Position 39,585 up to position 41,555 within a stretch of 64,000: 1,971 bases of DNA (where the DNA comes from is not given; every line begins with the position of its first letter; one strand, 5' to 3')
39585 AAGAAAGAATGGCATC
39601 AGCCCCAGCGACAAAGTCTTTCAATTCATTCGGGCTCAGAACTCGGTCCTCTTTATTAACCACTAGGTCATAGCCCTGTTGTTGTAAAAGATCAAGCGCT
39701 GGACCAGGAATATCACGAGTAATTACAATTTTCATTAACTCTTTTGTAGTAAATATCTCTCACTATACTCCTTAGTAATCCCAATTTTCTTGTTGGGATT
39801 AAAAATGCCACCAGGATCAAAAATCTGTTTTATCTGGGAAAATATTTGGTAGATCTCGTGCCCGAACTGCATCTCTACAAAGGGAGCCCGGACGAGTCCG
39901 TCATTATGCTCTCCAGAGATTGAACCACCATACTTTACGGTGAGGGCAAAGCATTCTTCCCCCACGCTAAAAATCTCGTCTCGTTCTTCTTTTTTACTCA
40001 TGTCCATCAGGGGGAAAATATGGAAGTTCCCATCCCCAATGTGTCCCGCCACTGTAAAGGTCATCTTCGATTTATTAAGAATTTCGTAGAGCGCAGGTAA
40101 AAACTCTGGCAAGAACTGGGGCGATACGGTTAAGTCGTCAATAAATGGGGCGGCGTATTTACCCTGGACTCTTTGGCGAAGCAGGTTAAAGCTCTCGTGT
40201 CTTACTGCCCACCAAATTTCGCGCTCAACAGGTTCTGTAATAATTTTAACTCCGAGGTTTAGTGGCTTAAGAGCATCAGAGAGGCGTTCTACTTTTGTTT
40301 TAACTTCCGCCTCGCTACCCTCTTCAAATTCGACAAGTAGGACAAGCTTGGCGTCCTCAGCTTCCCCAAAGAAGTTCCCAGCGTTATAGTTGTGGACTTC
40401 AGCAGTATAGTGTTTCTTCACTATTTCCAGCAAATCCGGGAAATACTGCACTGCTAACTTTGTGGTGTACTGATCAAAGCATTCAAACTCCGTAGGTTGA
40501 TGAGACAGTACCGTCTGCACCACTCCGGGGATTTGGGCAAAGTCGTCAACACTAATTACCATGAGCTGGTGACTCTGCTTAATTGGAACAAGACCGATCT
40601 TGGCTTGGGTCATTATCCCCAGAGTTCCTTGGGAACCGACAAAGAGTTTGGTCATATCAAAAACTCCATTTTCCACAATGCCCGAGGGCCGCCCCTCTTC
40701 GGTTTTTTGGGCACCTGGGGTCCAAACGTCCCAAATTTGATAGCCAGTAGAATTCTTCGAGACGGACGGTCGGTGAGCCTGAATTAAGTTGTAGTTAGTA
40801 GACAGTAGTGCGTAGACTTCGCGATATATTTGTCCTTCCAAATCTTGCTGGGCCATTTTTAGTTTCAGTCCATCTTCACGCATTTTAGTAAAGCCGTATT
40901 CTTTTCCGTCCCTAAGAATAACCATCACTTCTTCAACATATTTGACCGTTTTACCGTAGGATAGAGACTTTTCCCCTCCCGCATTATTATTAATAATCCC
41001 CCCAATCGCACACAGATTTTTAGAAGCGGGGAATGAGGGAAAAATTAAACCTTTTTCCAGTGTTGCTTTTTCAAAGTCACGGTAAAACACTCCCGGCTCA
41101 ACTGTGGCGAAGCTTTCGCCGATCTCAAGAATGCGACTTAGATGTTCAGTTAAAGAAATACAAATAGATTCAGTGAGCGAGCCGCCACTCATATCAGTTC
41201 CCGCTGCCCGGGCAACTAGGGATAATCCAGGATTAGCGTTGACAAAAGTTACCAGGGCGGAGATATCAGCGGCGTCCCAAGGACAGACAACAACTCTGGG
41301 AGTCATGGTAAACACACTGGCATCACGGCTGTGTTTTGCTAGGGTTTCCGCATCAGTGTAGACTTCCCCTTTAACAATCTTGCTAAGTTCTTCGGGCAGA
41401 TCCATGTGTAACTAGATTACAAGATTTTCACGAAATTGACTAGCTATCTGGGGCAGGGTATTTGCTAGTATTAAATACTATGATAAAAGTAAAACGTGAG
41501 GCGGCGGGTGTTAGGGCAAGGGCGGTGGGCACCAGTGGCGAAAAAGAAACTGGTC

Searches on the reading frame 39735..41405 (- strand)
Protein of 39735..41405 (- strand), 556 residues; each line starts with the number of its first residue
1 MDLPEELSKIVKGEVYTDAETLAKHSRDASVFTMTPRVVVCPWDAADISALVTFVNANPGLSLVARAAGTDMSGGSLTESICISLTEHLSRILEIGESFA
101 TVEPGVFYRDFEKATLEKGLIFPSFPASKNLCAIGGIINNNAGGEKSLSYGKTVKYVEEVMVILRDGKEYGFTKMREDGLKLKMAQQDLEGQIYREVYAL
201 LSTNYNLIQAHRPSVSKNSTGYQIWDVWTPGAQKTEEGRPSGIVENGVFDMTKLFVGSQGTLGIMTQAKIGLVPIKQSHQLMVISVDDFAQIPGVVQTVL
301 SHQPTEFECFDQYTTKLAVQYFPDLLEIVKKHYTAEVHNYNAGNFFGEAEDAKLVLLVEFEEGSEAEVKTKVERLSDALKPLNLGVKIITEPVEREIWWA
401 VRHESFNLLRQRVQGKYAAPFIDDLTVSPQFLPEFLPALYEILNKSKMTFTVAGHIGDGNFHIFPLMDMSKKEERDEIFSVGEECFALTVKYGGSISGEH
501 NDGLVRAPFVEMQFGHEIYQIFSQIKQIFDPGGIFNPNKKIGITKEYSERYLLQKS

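Call 60: search_protein_families(library=ncbifam, proteins=[window:39735-41405:-], max_evalue=1e-10)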
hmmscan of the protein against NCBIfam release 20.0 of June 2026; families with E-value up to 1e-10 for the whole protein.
window:39735-41405:- (556 aa): 3 families
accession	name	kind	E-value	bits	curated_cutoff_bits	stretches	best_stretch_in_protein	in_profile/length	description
NF049975.1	2HglutDHaseYdiJ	equivalog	3.4e-74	250.2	1350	1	11-542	27-540/1018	D-2-hydroxyglutarate dehydrogenase YdiJ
TIGR00387.1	glcD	equivalog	9.5e-64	215.7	567.9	2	247-539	145-413/413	glycolate oxidase subunit GlcD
NF008408.0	PRK11230.1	equivalog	4.4e-47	160.7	897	2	244-543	199-474/499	glycolate oxidase subunit GlcD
